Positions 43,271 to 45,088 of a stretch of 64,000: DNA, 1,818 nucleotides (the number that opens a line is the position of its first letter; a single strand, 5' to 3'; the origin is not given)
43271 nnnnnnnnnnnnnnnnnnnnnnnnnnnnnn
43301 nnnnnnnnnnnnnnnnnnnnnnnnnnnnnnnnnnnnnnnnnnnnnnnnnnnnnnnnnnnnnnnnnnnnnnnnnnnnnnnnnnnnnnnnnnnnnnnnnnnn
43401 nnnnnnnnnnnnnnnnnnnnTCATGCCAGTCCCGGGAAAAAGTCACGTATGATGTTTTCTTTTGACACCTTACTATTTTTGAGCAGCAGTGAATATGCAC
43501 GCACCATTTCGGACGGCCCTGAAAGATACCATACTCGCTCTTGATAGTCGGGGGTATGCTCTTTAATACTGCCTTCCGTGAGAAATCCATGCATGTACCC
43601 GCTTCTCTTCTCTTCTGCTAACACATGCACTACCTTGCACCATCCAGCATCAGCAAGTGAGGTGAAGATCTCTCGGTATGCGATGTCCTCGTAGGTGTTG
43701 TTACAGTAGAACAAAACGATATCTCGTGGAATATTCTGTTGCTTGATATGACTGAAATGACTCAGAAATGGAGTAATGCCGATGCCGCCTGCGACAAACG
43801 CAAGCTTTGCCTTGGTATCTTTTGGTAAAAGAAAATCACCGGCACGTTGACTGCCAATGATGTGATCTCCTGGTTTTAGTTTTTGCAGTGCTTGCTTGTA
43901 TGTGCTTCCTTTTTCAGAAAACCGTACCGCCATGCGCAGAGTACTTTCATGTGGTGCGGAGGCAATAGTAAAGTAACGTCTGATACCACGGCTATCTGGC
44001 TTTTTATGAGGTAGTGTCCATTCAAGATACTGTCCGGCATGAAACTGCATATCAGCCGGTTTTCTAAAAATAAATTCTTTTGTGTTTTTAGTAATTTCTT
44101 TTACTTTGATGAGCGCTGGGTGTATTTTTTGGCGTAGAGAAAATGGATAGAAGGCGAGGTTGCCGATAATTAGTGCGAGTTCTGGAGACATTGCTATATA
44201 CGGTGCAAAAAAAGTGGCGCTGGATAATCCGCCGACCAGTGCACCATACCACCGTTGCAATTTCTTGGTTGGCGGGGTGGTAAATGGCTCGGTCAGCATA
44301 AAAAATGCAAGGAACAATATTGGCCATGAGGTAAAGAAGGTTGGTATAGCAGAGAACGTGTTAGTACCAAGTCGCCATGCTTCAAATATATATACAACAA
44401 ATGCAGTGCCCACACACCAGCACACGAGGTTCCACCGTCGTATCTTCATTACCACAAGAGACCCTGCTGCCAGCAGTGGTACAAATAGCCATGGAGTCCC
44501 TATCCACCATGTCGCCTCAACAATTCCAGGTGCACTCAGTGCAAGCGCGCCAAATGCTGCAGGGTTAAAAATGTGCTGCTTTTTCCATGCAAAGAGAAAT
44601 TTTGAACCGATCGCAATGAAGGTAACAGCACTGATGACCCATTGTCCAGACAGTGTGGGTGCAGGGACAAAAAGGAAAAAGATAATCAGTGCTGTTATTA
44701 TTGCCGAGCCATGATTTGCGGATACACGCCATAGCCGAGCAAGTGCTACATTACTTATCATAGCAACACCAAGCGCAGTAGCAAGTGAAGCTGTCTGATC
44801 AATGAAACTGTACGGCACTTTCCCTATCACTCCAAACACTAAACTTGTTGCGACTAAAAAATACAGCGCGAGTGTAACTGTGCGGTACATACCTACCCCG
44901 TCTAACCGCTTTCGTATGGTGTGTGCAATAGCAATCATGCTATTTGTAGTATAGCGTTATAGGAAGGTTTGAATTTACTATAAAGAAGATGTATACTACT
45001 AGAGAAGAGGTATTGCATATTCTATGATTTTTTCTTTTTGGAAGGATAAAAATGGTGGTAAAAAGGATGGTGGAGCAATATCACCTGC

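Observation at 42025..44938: Compact ApbE-dependent flavinylation/electron-transfer operon with an unusual RnfD-like::FNR-like fusion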

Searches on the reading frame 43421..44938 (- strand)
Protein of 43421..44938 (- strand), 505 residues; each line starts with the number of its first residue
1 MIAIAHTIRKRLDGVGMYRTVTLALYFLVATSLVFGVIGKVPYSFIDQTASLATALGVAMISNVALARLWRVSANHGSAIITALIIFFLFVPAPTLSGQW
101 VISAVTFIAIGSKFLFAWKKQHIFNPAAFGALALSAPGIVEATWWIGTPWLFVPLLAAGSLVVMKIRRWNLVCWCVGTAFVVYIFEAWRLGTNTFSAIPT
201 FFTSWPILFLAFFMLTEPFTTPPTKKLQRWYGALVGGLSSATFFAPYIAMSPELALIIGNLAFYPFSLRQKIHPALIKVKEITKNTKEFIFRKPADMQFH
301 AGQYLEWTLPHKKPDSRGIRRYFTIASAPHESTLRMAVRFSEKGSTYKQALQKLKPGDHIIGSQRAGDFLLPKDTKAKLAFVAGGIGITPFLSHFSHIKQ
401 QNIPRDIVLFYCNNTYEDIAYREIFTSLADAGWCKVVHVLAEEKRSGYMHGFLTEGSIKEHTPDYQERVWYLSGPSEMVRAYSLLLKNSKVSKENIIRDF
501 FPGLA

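Call 3: search_protein_families(library=pfam, proteins=[window:43421-44938:-], max_evalue=1)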
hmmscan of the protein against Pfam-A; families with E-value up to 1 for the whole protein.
window:43421-44938:- (505 aa): 4 families
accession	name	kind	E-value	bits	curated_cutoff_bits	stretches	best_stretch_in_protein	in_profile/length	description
PF00175.26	NAD_binding_1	-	6e-15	56.3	22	1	381-482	1-107/109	Oxidoreductase NAD-binding domain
PF03116.20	NQR2_RnfD_RnfE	-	1.7e-08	34.7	27.7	2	153-260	177-280/296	NQR2, RnfD, RnfE family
PF00970.30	FAD_binding_6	-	1.6e-06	28.8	21.1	1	276-360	4-88/99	Oxidoreductase FAD-binding domain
PF08030.17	NAD_binding_6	-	0.0016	18.9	22.2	1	378-402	3-27/156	Ferric reductase NAD binding domain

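Call 4: search_protein_families(library=ncbifam, proteins=[window:43421-44938:-], max_evalue=1)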
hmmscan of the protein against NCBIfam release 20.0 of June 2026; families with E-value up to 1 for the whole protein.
window:43421-44938:- (505 aa): 26 families (the best 25 are shown)
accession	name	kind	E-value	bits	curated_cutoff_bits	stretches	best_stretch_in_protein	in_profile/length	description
NF009805.0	PRK13289.1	equivalog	1.1e-22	80.5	432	1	297-501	183-392/399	NO-inducible flavohemoprotein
NF040810.1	BenC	equivalog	5.6e-20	71.8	430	1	271-497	104-326/333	benzoate 1,2-dioxygenase electron transfer component BenC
TIGR02160.1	PA_CoA_Oxy5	hypoth_equivalog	2.5e-18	66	420.8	1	278-501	8-241/352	1,2-phenylacetyl-CoA epoxidase subunit PaaE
NF045803.1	MethMoxFADbindMmoC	equivalog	5.7e-17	61.5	500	1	276-499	111-338/343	aromatic/alkene monooxygenase hydroxylase FAD-binding subunit MmoC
NF007964.0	PRK10684.1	equivalog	9.7e-17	60.9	383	1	298-501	36-237/333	NADH oxidoreductase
NF005963.0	PRK08051.1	equivalog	6.9e-15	55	230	1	273-501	5-230/233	NAD(P)H-flavin reductase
TIGR01941.1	nqrF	equivalog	5.3e-14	51.9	295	1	351-501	246-403/405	NADH:ubiquinone reductase (Na(+)-transporting) subunit F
NF058606.1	GlBtMonoRdsGbcB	equivalog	3.5e-13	49.2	500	1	278-489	20-235/362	glycine betaine monooxygenase reductase subunit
NF008822.0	PRK11872.1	equivalog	1.4e-11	44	402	1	294-498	132-332/341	anthranilate 1,2-dioxygenase electron transfer component AntC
NF052252.1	flav_redu_LuxG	exception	7.5e-10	38.4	340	1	277-501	6-229/232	flavin mononucleotide reductase LuxG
NF008178.0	PRK10926.1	equivalog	5.1e-09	35.7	390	1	276-490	9-229/248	ferredoxin--NADP(+) reductase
NF006220.0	PRK08345.1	subfamily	1.5e-07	30.9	395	1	275-490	14-240/294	cytochrome-c3 hydrogenase subunit gamma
NF040830.1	sulfhyd_ShyC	equivalog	7.9e-07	28.5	600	1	276-432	11-164/288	NAD(P)-dependent hydrogenase/sulfhydrogenase 2 subunit gamma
NF000796.0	PRK00054.1-1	equivalog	1.8e-06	27.4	224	1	276-491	8-194/254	dihydroorotate dehydrogenase electron transfer subunit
NF003756.0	PRK05349.1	equivalog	1.5e-05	24.1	414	1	154-238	272-359/406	NADH:ubiquinone reductase (Na(+)-transporting) subunit B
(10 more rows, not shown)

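Call 12: find_homologous_proteins(query=window:43421-44938:-, max_evalue=0.00001)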
Query window:43421-44938:- (505 aa): 4443 proteins with E <= 0.00001 among 8000 candidates; the best 120 are listed.
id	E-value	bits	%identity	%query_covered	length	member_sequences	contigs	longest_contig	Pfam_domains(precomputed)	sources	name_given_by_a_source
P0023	0.0e+0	1153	100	100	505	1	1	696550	PF00175.27,PF03116.21,PF00970.31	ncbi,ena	-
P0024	0.0e+0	1064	91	100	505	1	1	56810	PF00175.27,PF03116.21,PF00970.31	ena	-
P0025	4.5e-281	951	81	100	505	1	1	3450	PF00175.27,PF03116.21,PF00970.31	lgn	-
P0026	4.3e-276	935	80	98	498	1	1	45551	PF00175.27,PF03116.21,PF00970.31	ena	-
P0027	2.6e-273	926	79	100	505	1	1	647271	PF00175.27,PF03116.21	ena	-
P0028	1.8e-270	916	77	100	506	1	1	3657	PF00175.27,PF03116.21,PF00970.31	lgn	-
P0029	1.1e-268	911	78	99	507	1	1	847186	PF00175.27,PF03116.21,PF00970.31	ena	-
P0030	1.3e-251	854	73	100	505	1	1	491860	PF00175.27,PF00970.31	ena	-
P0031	6.2e-247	839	72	100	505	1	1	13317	PF00175.27,PF03116.21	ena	-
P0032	8.0e-239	812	69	100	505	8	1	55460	PF00175.27,PF03116.21,PF00970.31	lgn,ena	-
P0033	2.7e-234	797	68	100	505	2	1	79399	PF00175.27,PF03116.21,PF00970.31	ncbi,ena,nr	ncbi:MAG: RnfABCDGE type electron transport complex subunit D [Candidatus Kaiserbacteria bacterium]|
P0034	3.8e-232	790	69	100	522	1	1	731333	PF00175.27,PF03116.21,PF00970.31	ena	-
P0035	1.2e-226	772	67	99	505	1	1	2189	PF00175.27,PF03116.21,PF00970.31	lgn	-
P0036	1.1e-219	749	66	97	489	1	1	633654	PF00175.27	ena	-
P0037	3.6e-218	744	66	99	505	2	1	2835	PF00175.27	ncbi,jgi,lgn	-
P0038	3.6e-217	741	64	99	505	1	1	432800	PF00175.27,PF03116.21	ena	-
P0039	3.0e-215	734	65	100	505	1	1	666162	PF00175.27,PF03116.21,PF00970.31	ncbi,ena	-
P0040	1.2e-208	713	62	98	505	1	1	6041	PF00175.27,PF03116.21,PF08030.18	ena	-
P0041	2.6e-208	711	62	98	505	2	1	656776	PF00175.27,PF03116.21,PF08030.18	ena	-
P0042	6.0e-202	690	57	100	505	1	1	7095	PF00175.27,PF03116.21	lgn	-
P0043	2.7e-196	672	59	99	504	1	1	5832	PF00175.27,PF03116.21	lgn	-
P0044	2.8e-186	639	56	99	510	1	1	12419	PF00175.27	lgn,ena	-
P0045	4.6e-177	608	57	99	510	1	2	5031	PF00175.27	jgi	jgi:ferredoxin-NADP reductase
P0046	2.3e-176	606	56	99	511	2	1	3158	PF00175.27,PF03116.21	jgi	jgi:ferredoxin-NADP reductase/Na+-translocating ferredoxin:NAD+ oxidoreductase RnfD subunit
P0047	3.8e-176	605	56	100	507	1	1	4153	PF00175.27,PF03116.21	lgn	-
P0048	4.8e-175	602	56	100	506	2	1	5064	PF00175.27,PF03116.21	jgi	-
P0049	6.4e-175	601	56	100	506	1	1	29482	PF00175.27,PF03116.21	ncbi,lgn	ncbi:MAG: hypothetical protein AAGA35_03245 [Patescibacteria group bacterium]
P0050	4.5e-171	589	56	99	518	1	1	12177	PF00175.27,PF03116.21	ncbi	-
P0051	1.0e-169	584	55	100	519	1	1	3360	PF00175.27,PF03116.21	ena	-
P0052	3.4e-169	582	54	100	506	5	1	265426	PF00175.27,PF03116.21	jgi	jgi:glycine betaine catabolism B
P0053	9.6e-169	581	53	99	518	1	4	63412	PF00175.27,PF03116.21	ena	-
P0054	8.7e-168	578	54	99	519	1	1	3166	PF00175.27,PF03116.21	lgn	-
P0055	1.8e-166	573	53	99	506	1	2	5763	PF00175.27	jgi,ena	-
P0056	2.0e-165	570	54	100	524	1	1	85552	PF00175.27,PF03116.21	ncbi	-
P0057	4.1e-165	569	53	99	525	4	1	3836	PF00175.27,PF03116.21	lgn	-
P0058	1.2e-164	567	54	99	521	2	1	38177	PF00175.27,PF03116.21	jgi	jgi:ferredoxin-NADP reductase/Na+-translocating ferredoxin:NAD+ oxidoreductase RnfD subunit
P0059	1.5e-164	567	54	99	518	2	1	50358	PF00175.27,PF03116.21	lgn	-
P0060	1.6e-164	567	54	99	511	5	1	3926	PF00175.27,PF03116.21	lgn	-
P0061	1.7e-164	567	53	100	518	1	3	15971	PF00175.27,PF03116.21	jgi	jgi:ferredoxin-NADP reductase/Na+-translocating ferredoxin:NAD+ oxidoreductase RnfD subunit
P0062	2.4e-164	566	52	99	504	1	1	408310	PF00175.27,PF00970.31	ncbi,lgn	-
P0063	2.5e-164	566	53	100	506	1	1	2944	PF00175.27,PF03116.21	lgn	-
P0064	2.8e-164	566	54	99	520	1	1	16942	PF00175.27,PF03116.21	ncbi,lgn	-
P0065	1.8e-163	564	53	99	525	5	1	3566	PF00175.27,PF03116.21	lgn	-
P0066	3.9e-163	562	53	100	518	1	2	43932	PF00175.27,PF03116.21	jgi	jgi:ferredoxin-NADP reductase/Na+-translocating ferredoxin:NAD+ oxidoreductase RnfD subunit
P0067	7.1e-163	562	52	100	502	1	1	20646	PF00175.27,PF08030.18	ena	-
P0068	1.5e-162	560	53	100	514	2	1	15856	PF00175.27,PF03116.21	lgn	-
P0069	1.7e-162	560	53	99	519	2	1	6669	PF00175.27,PF03116.21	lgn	-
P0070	2.0e-162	560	52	100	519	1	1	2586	PF00175.27,PF03116.21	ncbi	-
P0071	4.3e-162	559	51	99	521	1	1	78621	PF00175.27,PF03116.21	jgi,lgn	jgi:ferredoxin-NADP reductase/Na+-translocating ferredoxin:NAD+ oxidoreductase RnfD subunit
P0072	6.2e-162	558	53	99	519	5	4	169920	PF00175.27,PF03116.21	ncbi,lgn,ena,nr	ncbi:MAG: RnfABCDGE type electron transport complex subunit D [Candidatus Pacebacteria bacterium]|nr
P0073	7.7e-162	558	53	100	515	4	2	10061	PF00175.27,PF03116.21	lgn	-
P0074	9.5e-162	558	55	99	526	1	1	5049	PF00175.27,PF03116.21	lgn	-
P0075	1.0e-161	558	52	99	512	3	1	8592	PF00175.27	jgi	-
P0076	1.2e-161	558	53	99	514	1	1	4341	PF00175.27,PF03116.21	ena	-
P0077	1.7e-161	557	54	100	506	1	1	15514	PF00175.27,PF03116.21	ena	-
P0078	2.8e-161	556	53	99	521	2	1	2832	PF00175.27,PF03116.21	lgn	-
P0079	5.2e-161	555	52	99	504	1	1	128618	PF00175.27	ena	-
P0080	1.2e-160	554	55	100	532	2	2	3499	PF00175.27,PF03116.21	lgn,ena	-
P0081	3.0e-160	553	51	100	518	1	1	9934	PF00175.27,PF03116.21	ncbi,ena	-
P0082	3.4e-160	553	53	99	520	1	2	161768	PF00175.27,PF03116.21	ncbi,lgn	-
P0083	3.6e-160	553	54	97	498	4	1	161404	PF00175.27,PF03116.21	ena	-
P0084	4.2e-160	552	52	99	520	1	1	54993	PF00175.27,PF03116.21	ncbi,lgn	-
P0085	5.4e-160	552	53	99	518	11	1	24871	PF00175.27,PF03116.21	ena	-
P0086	6.7e-160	552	52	99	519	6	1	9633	PF00175.27,PF03116.21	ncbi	-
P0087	8.5e-160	551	53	99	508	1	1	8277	PF00175.27,PF03116.21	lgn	-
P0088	2.0e-159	550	53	99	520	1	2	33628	PF00175.27,PF03116.21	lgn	-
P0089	3.2e-159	550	53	100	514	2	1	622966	PF00175.27,PF03116.21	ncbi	ncbi:MAG: RnfABCDGE type electron transport complex subunit D [Candidatus Paceibacterota bacterium]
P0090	5.5e-159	549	52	98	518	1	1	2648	PF00175.27,PF03116.21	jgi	-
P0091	6.2e-159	549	52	99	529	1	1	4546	PF00175.27,PF03116.21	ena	-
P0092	6.5e-159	549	50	100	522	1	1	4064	PF00175.27,PF03116.21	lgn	-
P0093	2.5e-158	547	52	99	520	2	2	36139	PF00175.27,PF03116.21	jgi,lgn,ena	-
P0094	3.0e-158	546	53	99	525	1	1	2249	PF00175.27,PF03116.21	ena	-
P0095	4.0e-158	546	52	99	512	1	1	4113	PF00175.27,PF03116.21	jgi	-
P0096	7.5e-158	545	51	100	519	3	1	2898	PF00175.27,PF03116.21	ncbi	-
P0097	7.8e-158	545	53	99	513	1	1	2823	PF00175.27,PF03116.21,PF08030.18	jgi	jgi:ferredoxin-NADP reductase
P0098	9.2e-158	545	53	99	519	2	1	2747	PF00175.27,PF03116.21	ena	-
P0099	9.4e-158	545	51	99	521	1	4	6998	PF00175.27,PF03116.21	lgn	-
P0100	9.7e-158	545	53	97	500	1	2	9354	PF00175.27,PF03116.21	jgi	jgi:ferredoxin-NADP reductase/Na+-translocating ferredoxin:NAD+ oxidoreductase RnfD subunit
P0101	1.2e-157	544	51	99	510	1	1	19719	PF00175.27,PF03116.21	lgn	-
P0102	1.2e-157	544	53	99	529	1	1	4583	PF00175.27,PF03116.21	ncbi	-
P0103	1.3e-157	544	52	100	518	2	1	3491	PF00175.27,PF03116.21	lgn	-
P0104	2.3e-157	543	50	99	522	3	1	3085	PF00175.27,PF03116.21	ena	-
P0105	3.8e-157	543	51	100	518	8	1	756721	PF00175.27,PF03116.21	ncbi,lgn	-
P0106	1.1e-156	541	53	99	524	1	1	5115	PF00175.27,PF03116.21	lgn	-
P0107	1.7e-156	541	52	99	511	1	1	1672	PF00175.27,PF03116.21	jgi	jgi:ferredoxin-NADP reductase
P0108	2.0e-156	540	50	99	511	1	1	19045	PF00175.27,PF03116.21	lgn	-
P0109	2.4e-156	540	52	99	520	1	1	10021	PF00175.27,PF03116.21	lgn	-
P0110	2.4e-156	540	52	99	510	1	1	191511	PF00175.27,PF03116.21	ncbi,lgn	-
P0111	3.2e-156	540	51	100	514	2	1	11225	PF00175.27,PF03116.21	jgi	jgi:ferredoxin-NADP reductase/Na+-translocating ferredoxin:NAD+ oxidoreductase RnfD subunit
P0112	3.2e-156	540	51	99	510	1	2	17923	PF00175.27,PF03116.21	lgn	-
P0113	3.2e-156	540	51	100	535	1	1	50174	PF00175.27,PF03116.21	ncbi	-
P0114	8.8e-156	538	51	99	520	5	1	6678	PF00175.27,PF03116.21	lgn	-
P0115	1.3e-155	538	52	99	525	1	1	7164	PF00175.27,PF03116.21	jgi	jgi:glycine betaine catabolism B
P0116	2.6e-155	537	52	100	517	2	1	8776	PF00175.27,PF03116.21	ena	-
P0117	3.8e-155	536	52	99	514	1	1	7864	PF00175.27,PF03116.21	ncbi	-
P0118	4.3e-155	536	52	99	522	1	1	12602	PF00175.27,PF03116.21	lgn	-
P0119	8.2e-155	535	51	98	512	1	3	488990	PF00175.27,PF03116.21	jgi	jgi:glycine betaine catabolism B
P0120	1.2e-154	534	52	99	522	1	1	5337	PF00175.27,PF03116.21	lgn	-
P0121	1.9e-154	534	50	98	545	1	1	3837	PF00175.27,PF03116.21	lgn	-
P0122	2.0e-154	534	50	99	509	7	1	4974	PF00175.27,PF03116.21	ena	-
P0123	2.3e-154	533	49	99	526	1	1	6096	PF00175.27,PF03116.21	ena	-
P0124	2.5e-154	533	52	99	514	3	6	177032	PF00175.27,PF03116.21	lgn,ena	-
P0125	4.8e-154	532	52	99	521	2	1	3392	PF00175.27,PF03116.21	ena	-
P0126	5.3e-154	532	51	99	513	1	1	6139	PF00175.27,PF03116.21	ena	-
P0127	7.8e-154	532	50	99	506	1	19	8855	PF00175.27,PF03116.21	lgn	-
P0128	9.8e-154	531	51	99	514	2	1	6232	PF00175.27,PF03116.21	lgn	-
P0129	1.6e-153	531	52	99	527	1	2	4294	PF00175.27,PF03116.21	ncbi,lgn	-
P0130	1.7e-153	531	50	100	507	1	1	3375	PF00175.27,PF03116.21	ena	-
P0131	1.8e-153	531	50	98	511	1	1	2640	PF00175.27,PF03116.21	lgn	-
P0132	2.5e-153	530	49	99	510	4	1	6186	PF00175.27,PF03116.21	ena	-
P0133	4.1e-153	529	52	99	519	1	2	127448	PF00175.27,PF03116.21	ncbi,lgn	-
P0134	5.8e-153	529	52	99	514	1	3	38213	PF00175.27,PF03116.21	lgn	-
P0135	6.1e-153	529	51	97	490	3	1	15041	PF00175.27,PF03116.21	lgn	-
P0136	7.4e-153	529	50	100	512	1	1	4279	PF00175.27,PF03116.21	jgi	-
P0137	9.9e-153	528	50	98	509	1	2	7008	PF00175.27,PF03116.21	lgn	-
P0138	1.0e-152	528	51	100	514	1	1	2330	PF00175.27,PF03116.21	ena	-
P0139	1.6e-152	527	50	99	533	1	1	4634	PF00175.27,PF03116.21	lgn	-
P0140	2.3e-152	527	51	99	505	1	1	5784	PF00175.27,PF03116.21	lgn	-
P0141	5.5e-152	526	51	98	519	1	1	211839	PF00175.27,PF03116.21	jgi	jgi:glycine betaine catabolism B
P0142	1.9e-151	524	51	99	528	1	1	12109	PF00175.27,PF03116.21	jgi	jgi:ferredoxin-NADP reductase/Na+-translocating ferredoxin:NAD+ oxidoreductase RnfD subunit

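Call 17: find_encoding_contigs(protein=P0023, flank=8000, max_places=3)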
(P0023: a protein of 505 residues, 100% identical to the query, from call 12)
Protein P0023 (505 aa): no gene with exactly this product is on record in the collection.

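Call 19: find_encoding_contigs(protein=P0027, flank=8000, max_places=2)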
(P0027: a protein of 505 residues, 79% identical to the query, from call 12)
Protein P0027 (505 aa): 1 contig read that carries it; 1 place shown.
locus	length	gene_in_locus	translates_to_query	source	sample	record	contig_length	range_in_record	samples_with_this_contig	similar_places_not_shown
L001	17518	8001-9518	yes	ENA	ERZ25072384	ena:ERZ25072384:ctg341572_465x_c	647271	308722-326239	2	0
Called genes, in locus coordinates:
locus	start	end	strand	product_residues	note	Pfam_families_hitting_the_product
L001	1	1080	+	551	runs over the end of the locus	PF00118:Cpn60_TCP1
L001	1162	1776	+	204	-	-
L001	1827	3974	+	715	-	PF00133:tRNA-synt_1, PF09334:tRNA-synt_1g, PF08264:Anticodon_1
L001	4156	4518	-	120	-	-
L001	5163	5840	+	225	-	PF01386:Ribosomal_L25p, PF14693:Ribosomal_TL5_C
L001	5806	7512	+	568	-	PF13406:SLT_2, PF01471:PG_binding_1 (weak)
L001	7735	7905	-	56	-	-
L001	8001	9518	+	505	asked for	PF03116:NQR2_RnfD_RnfE (faint), PF00175:NAD_binding_1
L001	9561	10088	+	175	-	-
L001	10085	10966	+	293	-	PF02424:ApbE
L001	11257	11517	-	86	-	-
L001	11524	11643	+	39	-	-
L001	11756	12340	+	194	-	-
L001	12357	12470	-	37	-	-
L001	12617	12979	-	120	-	-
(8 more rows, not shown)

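Call 20: find_encoding_contigs(protein=P0033, flank=8000, max_places=2)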
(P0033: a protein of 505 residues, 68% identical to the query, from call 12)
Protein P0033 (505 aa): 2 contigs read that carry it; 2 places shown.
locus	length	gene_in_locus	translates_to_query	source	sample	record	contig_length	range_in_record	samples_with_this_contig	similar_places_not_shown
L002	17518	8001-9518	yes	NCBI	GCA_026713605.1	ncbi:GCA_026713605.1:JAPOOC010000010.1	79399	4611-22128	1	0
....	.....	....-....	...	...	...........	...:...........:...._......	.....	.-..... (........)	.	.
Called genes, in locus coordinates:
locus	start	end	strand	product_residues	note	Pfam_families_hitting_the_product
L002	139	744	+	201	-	-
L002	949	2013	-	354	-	PF05697:Trigger_N, PF05698:Trigger_C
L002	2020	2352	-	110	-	-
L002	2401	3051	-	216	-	-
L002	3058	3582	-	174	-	PF00719:Pyrophosphatase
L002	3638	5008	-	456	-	PF08529:NusA_N, PF00575:S1 (weak), PF13184:KH_NusA_1st, PF26594:KH_NusA_2nd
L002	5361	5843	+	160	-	PF07291:MauE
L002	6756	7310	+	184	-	PF01725:Ham1p_like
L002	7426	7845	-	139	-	-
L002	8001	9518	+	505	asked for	PF03116:NQR2_RnfD_RnfE (weak), PF00970:FAD_binding_6 (weak), PF00175:NAD_binding_1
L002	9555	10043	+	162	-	-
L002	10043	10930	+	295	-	PF02424:ApbE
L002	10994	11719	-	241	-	-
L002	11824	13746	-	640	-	PF13415:Beta-prop_FBX42, PF24681:Kelch_KLHDC2_KLHL20_DRC7, PF01344:Kelch_1 (faint), PF24981:Beta-prop_ATRN-LZTR1 (weak), PF24681:Kelch_KLHDC2_KLHL20_DRC7, PF13415:Beta-prop_FBX42, PF00768:Peptidase_S11, PF13354:Beta-lactamase2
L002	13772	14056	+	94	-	PF01035:DNA_binding_1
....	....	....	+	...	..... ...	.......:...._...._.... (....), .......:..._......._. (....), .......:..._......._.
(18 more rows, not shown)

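Call 21: find_encoding_contigs(protein=P0089, flank=8000, max_places=2)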
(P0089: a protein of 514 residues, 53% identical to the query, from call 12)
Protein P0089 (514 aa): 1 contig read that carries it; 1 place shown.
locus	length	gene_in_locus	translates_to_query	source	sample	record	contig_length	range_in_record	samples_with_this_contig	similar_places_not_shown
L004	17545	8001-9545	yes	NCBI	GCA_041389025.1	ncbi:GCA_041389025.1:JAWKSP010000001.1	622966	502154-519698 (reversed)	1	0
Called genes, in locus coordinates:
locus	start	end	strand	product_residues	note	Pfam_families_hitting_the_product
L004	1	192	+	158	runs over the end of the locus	PF00137:ATP-synt_C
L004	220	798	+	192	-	PF01991:vATP-synt_E (weak)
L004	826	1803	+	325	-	PF01992:vATP-synt_AC39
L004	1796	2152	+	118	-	PF01990:ATP-synt_F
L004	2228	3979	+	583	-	PF02874:ATP-synt_ab_N, PF16886:ATP-synt_ab_Xtn, PF00006:ATP-synt_ab, PF22919:ATP-synt_VA_C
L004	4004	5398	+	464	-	PF02874:ATP-synt_ab_N, PF00006:ATP-synt_ab, PF22919:ATP-synt_VA_C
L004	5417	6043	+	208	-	PF01813:ATP-synt_D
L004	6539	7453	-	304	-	PF02424:ApbE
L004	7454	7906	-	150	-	-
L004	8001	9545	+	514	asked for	PF03116:NQR2_RnfD_RnfE (weak), PF00175:NAD_binding_1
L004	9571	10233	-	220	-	PF03167:UDG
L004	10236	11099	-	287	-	PF01149:Fapy_DNA_glyco, PF06831:H2TH, PF06827:zf-FPG_IleRS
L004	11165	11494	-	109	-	-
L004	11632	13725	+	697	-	-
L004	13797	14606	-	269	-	PF13529:Peptidase_C39_2, PF03412:Peptidase_C39 (weak)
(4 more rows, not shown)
